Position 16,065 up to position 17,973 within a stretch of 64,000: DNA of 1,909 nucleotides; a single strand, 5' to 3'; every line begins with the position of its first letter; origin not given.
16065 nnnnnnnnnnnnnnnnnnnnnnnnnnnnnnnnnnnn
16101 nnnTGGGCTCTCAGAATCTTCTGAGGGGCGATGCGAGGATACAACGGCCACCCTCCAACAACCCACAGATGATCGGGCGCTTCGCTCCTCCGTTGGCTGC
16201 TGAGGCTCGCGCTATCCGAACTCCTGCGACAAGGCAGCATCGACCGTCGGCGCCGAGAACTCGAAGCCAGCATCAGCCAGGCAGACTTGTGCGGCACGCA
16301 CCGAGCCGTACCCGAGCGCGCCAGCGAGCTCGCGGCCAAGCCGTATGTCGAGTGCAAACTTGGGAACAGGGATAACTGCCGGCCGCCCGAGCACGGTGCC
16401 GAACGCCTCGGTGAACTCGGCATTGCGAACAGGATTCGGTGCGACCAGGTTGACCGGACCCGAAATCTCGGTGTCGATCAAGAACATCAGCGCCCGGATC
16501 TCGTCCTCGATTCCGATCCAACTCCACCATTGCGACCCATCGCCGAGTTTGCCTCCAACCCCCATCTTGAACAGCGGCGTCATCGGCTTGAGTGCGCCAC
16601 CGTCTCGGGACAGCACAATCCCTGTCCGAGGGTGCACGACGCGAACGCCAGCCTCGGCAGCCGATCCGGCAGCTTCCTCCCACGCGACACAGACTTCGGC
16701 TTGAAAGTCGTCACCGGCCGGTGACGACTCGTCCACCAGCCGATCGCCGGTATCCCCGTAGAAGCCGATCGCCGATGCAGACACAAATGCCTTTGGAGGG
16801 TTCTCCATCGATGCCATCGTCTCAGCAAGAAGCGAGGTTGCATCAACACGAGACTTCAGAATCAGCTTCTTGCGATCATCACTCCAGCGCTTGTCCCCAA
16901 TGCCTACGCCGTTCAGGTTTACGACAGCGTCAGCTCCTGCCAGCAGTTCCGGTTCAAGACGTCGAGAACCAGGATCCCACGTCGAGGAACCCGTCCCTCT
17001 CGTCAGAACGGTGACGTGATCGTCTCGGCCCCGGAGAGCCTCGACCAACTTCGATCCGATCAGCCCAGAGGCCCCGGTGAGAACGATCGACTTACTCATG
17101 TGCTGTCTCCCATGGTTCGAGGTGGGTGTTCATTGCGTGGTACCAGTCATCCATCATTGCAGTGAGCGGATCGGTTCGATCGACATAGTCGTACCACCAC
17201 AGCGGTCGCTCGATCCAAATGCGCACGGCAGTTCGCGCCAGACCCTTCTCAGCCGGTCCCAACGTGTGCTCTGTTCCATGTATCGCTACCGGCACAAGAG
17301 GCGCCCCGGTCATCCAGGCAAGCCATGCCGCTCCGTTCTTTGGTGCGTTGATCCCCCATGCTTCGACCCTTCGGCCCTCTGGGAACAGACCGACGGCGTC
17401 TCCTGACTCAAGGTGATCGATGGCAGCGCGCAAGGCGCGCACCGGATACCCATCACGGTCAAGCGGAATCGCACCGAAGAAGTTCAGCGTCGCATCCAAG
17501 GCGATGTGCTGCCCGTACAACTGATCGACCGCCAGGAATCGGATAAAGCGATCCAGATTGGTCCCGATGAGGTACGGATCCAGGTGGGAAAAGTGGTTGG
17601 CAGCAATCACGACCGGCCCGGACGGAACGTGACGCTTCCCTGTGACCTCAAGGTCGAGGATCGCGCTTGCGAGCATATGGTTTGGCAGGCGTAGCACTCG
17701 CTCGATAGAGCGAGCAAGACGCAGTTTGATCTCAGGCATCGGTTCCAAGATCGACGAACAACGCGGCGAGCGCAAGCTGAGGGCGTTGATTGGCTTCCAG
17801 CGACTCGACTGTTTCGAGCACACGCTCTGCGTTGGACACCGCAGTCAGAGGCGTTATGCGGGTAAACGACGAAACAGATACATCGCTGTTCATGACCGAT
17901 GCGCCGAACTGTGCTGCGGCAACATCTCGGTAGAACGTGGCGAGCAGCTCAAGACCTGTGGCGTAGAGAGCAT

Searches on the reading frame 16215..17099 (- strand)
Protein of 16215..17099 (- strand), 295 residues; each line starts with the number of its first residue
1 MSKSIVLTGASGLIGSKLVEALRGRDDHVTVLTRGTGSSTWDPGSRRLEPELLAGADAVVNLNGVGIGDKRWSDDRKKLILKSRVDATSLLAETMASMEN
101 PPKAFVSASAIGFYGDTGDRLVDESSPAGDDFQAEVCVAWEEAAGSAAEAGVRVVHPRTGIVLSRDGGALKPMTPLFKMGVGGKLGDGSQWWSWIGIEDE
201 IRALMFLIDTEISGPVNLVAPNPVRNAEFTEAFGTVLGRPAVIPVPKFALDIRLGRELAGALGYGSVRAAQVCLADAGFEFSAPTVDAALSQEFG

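Call 61: search_protein_families(library=pfam, proteins=[window:16215-17099:-], max_evalue=0.01)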
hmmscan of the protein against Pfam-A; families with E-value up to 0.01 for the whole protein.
window:16215-17099:- (295 aa): 4 families
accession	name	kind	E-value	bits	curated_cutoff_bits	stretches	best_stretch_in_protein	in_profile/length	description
PF01370.27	Epimerase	-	2.1e-14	54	20.9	1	5-210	1-227/240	NAD dependent epimerase/dehydratase family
PF08338.16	DUF1731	-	3.3e-07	30.3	27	1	245-292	1-46/47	Domain of unknown function (DUF1731)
PF05368.20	NmrA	-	0.0086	16.1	27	0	1-36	1-36/298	NmrA-like family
PF21305.2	type_II_gspD_N0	-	0.0098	16.2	27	0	206-237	23-54/71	GspD-like, N0 domain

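Call 62: search_protein_families(library=ncbifam, proteins=[window:16215-17099:-], max_evalue=0.001)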
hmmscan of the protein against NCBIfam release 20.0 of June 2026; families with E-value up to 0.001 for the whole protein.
window:16215-17099:- (295 aa): 3 families
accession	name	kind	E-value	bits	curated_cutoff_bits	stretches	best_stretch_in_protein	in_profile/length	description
TIGR01777.1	yfcH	hypoth_equivalog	9.1e-94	314.3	207.35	1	5-290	1-292/292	TIGR01777 family oxidoreductase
NF050030.1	thlkprotThyD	equivalog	2e-70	237.4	400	1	5-292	3-303/305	thylakoid membrane protein ThyD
NF058621.1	DiazavRedAvaA7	equivalog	6.2e-08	32.6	400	1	5-38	3-36/304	3-diazoavenalumate denitrifying reductase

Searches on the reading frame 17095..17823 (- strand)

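Call 61: search_protein_families(library=pfam, proteins=[window:17095-17823:-], max_evalue=0.01)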
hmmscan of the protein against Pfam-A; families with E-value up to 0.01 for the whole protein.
window:17095-17823:- (243 aa): 1 family
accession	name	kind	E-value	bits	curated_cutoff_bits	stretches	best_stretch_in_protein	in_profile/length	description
PF01553.26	Acyltransferase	-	1.6e-18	67.2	23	1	58-181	2-131/132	Acyltransferase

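Call 62: search_protein_families(library=ncbifam, proteins=[window:17095-17823:-], max_evalue=0.001)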
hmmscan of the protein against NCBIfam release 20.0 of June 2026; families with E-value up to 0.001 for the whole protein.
window:17095-17823:- (243 aa): 4 families
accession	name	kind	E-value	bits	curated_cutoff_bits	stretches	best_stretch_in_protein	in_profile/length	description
TIGR00530.1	AGP_acyltrn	subfamily_domain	1.2e-19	70.3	102.95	1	56-181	2-129/130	1-acylglycerol-3-phosphate O-acyltransferase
NF006386.0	PRK08633.1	equivalog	8.9e-18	63.4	1221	1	43-183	414-553/1147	acyl-[ACP]--phospholipid O-acyltransferase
NF005291.0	PRK06814.1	equivalog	1.9e-14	52.6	1349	1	42-187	425-569/1140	acyl-[ACP]--phospholipid O-acyltransferase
NF005959.0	PRK08043.1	equivalog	3.8e-09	35.4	886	1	54-196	12-152/719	bifunctional acyl-ACP--phospholipid O-acyltransferase/long-chain-fatty-acid--ACP ligase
